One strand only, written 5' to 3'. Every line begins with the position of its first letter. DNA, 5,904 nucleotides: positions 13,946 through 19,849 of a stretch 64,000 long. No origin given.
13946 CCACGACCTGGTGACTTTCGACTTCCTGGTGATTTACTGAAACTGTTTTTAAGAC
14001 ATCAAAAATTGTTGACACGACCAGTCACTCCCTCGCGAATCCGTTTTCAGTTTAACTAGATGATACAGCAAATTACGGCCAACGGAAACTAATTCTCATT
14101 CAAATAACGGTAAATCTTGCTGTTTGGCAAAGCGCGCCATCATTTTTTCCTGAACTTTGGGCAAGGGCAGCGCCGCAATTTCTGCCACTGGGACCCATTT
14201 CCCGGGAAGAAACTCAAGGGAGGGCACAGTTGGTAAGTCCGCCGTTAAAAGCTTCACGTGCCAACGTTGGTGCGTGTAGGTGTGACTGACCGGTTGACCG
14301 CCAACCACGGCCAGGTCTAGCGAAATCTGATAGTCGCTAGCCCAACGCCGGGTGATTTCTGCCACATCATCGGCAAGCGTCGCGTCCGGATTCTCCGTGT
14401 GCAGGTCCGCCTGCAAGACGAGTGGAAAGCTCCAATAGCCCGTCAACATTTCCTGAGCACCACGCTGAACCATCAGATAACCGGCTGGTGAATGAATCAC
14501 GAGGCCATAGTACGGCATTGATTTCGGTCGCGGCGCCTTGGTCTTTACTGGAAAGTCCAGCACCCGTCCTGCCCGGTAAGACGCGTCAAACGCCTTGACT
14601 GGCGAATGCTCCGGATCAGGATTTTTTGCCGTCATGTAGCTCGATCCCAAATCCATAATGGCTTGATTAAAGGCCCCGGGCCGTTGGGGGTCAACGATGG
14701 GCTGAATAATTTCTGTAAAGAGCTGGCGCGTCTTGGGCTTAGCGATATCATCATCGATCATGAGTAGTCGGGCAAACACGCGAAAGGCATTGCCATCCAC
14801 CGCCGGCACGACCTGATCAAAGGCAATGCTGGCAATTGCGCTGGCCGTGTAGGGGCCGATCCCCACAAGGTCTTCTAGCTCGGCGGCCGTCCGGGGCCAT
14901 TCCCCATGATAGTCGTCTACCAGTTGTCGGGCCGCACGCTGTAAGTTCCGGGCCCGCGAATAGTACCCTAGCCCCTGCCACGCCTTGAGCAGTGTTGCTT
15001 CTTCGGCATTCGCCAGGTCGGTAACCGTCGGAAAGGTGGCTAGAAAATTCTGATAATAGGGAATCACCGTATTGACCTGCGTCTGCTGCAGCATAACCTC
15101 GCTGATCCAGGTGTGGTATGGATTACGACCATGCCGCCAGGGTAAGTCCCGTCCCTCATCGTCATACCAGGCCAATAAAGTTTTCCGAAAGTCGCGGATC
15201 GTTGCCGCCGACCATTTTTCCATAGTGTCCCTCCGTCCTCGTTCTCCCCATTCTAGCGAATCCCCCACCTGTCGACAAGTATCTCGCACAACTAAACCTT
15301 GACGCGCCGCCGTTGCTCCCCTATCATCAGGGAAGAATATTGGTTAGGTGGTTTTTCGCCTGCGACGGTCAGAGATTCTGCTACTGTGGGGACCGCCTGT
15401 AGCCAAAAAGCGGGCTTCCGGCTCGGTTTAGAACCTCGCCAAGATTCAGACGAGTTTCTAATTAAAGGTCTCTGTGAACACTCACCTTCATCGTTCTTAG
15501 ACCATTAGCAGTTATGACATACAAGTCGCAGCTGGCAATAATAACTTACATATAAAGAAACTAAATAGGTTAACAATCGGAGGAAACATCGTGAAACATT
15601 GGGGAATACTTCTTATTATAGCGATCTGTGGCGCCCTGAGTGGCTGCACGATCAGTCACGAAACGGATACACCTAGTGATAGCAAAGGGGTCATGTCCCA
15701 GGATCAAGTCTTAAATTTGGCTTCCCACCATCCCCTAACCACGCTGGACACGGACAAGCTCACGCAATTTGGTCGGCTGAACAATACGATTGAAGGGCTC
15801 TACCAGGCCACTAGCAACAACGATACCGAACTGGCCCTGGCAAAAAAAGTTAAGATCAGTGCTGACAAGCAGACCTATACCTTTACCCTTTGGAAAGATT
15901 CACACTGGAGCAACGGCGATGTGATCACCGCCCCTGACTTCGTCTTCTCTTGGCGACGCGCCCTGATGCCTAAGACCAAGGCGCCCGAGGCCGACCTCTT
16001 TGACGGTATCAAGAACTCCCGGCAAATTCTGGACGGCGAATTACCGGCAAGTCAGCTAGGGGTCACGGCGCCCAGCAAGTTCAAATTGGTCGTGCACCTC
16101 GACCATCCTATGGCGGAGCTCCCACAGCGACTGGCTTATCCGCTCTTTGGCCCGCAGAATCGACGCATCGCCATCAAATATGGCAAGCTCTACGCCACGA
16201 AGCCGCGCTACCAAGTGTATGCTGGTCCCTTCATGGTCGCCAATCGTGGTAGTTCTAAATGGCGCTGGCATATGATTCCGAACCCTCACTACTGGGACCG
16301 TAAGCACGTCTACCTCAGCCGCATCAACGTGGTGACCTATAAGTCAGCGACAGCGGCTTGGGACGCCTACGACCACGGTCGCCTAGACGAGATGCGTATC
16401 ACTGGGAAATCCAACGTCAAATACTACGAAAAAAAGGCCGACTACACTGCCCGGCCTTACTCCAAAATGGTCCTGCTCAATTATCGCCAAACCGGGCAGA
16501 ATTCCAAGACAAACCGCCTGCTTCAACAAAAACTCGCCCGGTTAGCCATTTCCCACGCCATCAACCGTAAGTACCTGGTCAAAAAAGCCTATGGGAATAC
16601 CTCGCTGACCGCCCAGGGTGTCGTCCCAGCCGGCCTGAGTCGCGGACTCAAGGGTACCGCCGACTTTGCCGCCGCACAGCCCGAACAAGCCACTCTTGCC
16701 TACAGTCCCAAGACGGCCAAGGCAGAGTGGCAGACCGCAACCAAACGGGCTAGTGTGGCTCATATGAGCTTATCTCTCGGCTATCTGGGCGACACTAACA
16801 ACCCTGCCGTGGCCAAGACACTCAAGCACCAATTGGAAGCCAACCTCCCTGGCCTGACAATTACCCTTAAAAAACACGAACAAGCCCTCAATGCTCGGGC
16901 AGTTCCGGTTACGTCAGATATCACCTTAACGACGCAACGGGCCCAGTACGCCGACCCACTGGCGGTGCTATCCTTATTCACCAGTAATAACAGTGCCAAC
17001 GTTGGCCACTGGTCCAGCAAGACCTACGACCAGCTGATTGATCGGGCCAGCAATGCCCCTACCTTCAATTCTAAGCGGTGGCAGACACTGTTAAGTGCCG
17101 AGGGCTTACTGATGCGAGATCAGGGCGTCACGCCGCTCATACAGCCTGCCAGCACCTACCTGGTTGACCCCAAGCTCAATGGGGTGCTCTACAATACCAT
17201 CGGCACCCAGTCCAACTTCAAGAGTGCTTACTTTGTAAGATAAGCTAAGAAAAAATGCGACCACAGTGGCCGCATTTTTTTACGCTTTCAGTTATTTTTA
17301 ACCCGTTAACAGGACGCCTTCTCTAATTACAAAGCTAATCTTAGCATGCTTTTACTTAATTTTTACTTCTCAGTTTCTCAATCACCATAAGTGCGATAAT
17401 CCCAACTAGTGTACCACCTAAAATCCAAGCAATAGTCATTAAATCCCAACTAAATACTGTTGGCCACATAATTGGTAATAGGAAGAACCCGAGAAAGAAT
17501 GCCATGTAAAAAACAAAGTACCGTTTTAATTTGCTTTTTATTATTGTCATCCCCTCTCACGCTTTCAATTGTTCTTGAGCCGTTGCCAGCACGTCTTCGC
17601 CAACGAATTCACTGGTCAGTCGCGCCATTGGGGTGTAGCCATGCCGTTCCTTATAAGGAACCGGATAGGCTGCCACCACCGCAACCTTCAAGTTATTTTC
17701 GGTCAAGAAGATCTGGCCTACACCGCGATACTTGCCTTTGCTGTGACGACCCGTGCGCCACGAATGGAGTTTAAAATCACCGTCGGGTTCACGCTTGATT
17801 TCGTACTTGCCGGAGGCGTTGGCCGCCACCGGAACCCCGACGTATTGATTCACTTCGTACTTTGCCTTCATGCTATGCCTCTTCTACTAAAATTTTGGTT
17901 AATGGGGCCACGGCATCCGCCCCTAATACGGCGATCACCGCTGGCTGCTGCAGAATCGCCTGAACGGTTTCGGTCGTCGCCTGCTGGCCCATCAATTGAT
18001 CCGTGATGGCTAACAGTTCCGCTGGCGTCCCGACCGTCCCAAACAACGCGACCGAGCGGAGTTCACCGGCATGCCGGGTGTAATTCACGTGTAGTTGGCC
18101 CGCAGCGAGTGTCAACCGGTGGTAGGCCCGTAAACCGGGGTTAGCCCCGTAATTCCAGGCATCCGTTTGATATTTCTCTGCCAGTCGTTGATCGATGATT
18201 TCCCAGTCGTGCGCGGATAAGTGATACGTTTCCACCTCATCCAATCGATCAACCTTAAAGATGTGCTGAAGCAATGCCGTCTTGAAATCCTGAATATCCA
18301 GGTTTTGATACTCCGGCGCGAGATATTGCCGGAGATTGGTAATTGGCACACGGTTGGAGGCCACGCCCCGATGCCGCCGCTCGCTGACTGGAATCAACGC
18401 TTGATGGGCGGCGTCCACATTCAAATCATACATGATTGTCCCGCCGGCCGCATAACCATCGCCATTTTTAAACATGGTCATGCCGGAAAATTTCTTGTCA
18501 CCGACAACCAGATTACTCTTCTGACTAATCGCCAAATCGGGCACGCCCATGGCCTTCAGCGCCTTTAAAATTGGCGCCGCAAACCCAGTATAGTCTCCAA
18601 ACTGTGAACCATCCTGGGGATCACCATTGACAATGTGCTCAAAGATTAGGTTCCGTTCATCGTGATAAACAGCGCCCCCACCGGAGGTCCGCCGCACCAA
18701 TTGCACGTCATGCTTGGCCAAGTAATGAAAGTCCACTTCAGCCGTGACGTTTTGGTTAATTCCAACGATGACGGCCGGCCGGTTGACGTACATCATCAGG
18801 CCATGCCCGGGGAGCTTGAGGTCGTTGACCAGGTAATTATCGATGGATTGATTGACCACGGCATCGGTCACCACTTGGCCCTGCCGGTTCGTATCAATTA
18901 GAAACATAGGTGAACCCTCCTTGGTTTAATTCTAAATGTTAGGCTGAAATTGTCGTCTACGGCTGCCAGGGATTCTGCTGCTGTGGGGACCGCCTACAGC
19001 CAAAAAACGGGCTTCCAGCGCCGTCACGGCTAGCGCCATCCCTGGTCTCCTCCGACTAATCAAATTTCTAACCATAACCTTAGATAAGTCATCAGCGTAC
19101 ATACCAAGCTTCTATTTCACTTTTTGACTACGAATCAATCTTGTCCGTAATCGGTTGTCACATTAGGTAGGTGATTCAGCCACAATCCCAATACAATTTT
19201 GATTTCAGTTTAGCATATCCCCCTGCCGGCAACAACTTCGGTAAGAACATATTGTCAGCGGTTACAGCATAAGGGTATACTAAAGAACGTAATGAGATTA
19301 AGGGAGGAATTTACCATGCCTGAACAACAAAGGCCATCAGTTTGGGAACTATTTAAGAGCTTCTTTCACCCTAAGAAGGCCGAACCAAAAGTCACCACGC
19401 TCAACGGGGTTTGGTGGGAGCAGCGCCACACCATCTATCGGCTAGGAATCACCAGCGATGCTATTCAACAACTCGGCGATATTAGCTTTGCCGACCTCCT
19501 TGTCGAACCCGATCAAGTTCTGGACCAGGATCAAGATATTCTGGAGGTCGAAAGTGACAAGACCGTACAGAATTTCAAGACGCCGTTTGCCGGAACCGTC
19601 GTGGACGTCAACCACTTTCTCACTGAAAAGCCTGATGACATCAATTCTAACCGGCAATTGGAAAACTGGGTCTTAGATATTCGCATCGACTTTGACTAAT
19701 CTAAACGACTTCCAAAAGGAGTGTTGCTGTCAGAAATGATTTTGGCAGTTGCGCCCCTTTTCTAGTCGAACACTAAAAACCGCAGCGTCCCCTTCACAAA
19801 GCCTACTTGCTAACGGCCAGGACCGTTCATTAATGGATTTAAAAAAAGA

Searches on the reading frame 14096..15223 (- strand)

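Call 73: search_protein_families(library=pfam, proteins=[window:14096-15223:-], max_evalue=0.001)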
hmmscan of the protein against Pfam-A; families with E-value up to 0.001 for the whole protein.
window:14096-15223:- (375 aa): 3 families
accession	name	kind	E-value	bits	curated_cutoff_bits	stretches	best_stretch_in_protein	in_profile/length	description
PF00730.31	HhH-GPD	-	8e-25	87.7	26.2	1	40-175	1-108/108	HhH-GPD superfamily base excision DNA repair protein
PF14815.12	NUDIX_4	-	3.2e-14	53.1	35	1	240-363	3-112/113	NUDIX domain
PF00633.29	HHH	-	6.6e-05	23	24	1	105-133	2-30/30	Helix-hairpin-helix motif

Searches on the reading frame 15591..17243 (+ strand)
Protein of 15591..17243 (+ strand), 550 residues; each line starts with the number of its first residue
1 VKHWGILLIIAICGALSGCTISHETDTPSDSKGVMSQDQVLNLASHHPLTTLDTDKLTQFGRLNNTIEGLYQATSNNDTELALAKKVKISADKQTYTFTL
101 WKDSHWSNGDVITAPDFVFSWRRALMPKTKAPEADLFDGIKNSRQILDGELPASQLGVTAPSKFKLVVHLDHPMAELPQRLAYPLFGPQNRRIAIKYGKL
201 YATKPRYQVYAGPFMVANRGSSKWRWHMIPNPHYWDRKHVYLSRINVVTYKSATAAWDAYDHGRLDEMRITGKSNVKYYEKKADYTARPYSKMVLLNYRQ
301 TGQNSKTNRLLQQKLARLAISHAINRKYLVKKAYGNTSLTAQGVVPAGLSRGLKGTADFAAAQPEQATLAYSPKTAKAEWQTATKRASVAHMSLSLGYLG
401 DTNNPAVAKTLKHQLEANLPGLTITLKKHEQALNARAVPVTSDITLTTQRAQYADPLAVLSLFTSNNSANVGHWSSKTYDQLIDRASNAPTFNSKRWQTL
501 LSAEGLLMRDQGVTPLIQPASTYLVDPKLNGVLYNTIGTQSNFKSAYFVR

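Call 73: search_protein_families(library=pfam, proteins=[window:15591-17243:+], max_evalue=0.001)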
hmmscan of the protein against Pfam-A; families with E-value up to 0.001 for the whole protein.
window:15591-17243:+ (550 aa): 1 family
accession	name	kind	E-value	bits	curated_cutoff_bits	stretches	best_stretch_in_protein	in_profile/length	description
PF00496.27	SBP_bac_5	-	7.5e-51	173.8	32.4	1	81-468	4-365/368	Bacterial extracellular solute-binding proteins, family 5 Middle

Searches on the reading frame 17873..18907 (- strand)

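Call 73: search_protein_families(library=pfam, proteins=[window:17873-18907:-], max_evalue=0.001)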
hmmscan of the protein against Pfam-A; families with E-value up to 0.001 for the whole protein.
window:17873-18907:- (344 aa): 2 families
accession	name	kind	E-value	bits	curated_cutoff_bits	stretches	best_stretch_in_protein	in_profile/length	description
PF21948.1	LplA-B_cat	-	1.6e-47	162.5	27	1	15-216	1-199/200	Lipoyl protein ligase A/B catalytic domain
PF10437.14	Lip_prot_lig_C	-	0.00078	19.8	24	0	260-323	5-68/85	Bacterial lipoate protein ligase C-terminus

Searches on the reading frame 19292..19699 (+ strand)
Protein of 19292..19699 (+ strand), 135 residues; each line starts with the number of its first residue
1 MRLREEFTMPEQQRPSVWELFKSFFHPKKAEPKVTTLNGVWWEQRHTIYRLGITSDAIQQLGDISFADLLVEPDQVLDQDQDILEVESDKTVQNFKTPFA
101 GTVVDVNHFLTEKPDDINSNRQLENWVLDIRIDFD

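Call 73: search_protein_families(library=pfam, proteins=[window:19292-19699:+], max_evalue=0.001)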
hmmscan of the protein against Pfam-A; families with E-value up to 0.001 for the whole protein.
window:19292-19699:+ (135 aa): 2 families
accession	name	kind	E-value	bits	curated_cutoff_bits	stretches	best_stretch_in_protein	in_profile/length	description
PF01597.25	GCV_H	-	6.7e-15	55.5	22.2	1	41-132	9-100/122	Glycine cleavage H-protein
PF00364.28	Biotin_lipoyl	-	0.00023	21.4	22.1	1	67-107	17-57/73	Biotin-requiring enzyme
